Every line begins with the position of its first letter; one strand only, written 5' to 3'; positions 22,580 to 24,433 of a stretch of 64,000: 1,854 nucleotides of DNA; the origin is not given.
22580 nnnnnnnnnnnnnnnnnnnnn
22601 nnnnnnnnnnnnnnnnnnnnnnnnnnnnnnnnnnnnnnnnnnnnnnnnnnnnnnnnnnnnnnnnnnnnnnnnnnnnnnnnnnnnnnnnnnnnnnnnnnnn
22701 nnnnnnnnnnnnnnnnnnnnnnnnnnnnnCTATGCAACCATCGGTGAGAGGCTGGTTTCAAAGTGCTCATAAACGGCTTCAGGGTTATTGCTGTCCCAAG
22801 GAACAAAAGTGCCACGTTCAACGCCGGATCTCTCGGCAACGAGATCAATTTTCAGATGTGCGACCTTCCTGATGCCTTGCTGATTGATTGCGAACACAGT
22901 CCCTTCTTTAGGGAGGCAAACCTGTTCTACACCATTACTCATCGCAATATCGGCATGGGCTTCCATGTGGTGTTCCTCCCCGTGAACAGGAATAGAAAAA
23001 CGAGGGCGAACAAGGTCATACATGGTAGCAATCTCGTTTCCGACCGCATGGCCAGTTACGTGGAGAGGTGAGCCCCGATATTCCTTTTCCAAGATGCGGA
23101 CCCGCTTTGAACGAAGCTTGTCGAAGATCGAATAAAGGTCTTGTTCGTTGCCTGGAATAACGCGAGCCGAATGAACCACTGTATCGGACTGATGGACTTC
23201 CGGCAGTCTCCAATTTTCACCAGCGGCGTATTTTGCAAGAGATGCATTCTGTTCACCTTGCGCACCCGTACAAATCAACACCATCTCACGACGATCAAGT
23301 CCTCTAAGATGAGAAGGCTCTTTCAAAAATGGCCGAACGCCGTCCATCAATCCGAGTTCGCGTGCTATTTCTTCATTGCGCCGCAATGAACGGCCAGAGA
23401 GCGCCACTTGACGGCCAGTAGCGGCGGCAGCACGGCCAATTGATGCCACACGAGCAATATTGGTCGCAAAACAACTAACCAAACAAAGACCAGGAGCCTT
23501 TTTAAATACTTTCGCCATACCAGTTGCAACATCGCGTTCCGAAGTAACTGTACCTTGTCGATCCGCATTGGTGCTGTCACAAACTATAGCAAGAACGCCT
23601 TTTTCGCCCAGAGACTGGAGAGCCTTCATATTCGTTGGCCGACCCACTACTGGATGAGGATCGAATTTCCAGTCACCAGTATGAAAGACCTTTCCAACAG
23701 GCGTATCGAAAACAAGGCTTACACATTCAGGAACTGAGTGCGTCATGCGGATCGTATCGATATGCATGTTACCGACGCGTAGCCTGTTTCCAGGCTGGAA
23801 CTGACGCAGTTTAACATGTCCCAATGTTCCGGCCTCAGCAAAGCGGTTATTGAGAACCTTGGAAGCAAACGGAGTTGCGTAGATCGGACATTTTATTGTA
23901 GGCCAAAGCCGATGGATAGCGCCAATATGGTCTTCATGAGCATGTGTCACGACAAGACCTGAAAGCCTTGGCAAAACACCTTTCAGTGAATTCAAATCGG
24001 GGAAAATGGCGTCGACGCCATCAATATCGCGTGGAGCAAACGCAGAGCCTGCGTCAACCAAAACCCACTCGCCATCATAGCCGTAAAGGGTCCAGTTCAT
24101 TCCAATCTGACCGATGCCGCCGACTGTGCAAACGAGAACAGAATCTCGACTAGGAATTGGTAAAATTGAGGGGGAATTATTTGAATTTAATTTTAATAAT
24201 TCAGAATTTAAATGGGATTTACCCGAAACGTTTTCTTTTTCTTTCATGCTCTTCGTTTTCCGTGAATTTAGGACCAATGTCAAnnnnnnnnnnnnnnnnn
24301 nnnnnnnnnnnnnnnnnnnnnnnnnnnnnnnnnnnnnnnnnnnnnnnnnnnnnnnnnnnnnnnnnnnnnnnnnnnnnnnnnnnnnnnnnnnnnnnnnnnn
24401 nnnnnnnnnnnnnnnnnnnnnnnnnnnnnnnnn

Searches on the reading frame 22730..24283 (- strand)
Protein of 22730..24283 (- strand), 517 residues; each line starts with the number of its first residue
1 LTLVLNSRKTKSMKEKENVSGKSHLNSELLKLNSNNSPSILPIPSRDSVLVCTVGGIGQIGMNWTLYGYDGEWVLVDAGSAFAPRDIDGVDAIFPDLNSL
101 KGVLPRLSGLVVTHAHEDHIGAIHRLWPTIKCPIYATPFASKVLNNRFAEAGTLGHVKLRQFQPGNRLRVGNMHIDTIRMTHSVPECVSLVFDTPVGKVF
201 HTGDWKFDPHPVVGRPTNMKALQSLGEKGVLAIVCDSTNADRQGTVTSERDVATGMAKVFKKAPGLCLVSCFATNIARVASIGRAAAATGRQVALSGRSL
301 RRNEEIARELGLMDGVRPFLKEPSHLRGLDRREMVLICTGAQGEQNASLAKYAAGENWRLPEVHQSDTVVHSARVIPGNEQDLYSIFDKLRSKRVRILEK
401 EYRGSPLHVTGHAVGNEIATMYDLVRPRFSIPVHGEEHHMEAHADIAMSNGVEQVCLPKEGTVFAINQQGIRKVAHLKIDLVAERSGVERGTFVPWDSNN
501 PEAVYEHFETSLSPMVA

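Call 8: search_protein_families(library=phrogs, proteins=[window:22730-24283:-], max_evalue=0.001)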
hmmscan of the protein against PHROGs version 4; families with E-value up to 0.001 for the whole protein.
window:22730-24283:- (517 aa): 1 family
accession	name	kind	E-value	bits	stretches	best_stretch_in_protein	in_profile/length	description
phrog_392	-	other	1.1e-10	42.6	1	63-209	18-154/348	metal-dependent hydrolase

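Call 9: search_protein_families(library=pfam, proteins=[window:22730-24283:-], max_evalue=0.001)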
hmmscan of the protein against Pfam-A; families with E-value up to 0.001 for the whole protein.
window:22730-24283:- (517 aa): 4 families
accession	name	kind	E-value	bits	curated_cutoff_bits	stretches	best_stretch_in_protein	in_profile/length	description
PF22505.1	RNase_J_b_CASP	-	9e-31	106.7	27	1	268-390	5-126/126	Ribonuclease J, beta-CASP domain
PF12706.13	Lactamase_B_2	-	4.9e-14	52.8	27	1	73-208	2-147/200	Beta-lactamase superfamily domain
PF00753.33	Lactamase_B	-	3.3e-12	47.2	22.7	1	63-208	7-153/196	Metallo-beta-lactamase superfamily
PF07521.17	RMMBL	-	2.3e-07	31.1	21.6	1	408-447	13-52/63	Zn-dependent metallo-hydrolase RNA specificity domain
